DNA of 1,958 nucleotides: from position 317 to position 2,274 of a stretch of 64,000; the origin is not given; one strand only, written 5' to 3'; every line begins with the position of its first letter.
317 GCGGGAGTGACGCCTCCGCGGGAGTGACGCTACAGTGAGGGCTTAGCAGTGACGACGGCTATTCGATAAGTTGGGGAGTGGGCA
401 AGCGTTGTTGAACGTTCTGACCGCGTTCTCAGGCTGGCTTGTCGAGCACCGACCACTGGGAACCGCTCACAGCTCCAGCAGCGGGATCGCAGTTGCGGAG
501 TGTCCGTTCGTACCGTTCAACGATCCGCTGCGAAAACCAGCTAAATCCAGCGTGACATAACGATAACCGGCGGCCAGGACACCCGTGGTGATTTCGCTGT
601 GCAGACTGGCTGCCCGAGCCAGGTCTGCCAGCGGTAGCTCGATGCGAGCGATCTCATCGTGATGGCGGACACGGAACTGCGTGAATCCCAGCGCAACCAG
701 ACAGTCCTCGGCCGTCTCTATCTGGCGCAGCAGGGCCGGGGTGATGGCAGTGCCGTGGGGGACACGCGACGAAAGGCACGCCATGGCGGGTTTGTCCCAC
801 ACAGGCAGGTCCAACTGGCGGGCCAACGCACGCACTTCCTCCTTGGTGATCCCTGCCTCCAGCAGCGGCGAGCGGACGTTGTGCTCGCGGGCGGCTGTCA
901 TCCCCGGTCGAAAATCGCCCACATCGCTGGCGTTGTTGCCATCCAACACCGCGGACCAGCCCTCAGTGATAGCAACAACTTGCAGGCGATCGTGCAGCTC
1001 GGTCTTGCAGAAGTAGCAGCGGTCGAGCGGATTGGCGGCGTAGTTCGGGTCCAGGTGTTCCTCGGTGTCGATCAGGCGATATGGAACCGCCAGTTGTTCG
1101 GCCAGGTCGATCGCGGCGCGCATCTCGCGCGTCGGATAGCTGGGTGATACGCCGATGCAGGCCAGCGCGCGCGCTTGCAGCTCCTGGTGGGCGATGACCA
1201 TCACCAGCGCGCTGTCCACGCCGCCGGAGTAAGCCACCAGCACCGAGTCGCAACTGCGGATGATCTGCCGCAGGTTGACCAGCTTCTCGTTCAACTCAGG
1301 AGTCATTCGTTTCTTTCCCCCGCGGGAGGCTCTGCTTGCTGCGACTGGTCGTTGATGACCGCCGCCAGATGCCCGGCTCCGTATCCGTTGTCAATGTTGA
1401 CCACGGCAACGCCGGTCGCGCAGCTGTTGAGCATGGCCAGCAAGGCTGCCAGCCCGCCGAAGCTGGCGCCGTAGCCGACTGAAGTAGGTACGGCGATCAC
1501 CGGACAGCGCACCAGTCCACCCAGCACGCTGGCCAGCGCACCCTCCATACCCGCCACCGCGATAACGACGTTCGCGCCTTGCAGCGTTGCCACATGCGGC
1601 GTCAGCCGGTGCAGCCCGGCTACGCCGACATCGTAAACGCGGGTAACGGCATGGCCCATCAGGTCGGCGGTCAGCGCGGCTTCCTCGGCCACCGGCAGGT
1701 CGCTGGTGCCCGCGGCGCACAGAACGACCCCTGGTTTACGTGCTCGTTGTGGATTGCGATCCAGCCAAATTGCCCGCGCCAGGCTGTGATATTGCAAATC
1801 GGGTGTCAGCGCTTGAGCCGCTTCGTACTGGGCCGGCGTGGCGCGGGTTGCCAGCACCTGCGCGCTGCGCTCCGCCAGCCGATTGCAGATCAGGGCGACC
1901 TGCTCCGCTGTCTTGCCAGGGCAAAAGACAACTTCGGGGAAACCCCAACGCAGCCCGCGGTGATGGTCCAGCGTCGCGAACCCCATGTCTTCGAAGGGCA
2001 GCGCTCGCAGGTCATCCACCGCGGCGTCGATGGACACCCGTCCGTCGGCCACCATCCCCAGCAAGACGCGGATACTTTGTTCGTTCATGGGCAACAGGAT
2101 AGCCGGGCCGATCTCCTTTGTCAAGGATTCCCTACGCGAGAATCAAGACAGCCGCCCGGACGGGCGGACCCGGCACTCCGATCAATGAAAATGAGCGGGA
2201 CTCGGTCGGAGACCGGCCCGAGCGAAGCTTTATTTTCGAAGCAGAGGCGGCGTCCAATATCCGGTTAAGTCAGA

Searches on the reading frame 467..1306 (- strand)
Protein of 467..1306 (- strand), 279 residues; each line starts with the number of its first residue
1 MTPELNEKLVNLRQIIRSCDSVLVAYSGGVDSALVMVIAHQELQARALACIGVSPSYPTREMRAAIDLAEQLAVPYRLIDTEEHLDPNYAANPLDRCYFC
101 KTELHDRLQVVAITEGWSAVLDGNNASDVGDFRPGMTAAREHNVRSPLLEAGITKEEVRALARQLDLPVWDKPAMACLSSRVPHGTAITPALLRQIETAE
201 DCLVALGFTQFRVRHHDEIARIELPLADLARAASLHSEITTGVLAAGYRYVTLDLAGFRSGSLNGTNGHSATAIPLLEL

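Call 24: search_protein_families(library=pfam, proteins=[window:467-1306:-], max_evalue=0.01)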
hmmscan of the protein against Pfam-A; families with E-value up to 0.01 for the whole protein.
window:467-1306:- (279 aa): 4 families
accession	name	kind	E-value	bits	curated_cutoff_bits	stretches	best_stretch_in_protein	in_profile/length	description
PF02540.23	NAD_synthase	-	4.1e-07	29.8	21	1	19-84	18-84/242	NAD synthase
PF03054.22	tRNA_Me_trans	-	0.00045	20.4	20.6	0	21-83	2-74/202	tRNA methyl transferase HUP domain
PF06508.19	QueC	-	0.00071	19.6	22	1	22-82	2-61/210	Queuosine biosynthesis protein QueC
PF00733.27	Asn_synthase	-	0.0054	16.9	21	1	22-85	20-79/354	Asparagine synthase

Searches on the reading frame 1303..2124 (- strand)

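Call 24: search_protein_families(library=pfam, proteins=[window:1303-2124:-], max_evalue=0.01)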
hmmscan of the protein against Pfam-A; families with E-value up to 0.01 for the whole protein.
window:1303-2124:- (273 aa): 1 family
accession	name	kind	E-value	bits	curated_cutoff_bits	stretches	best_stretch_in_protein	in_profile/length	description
PF00731.26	AIRC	-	3.3e-14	53.1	30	1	133-260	2-129/148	AIR carboxylase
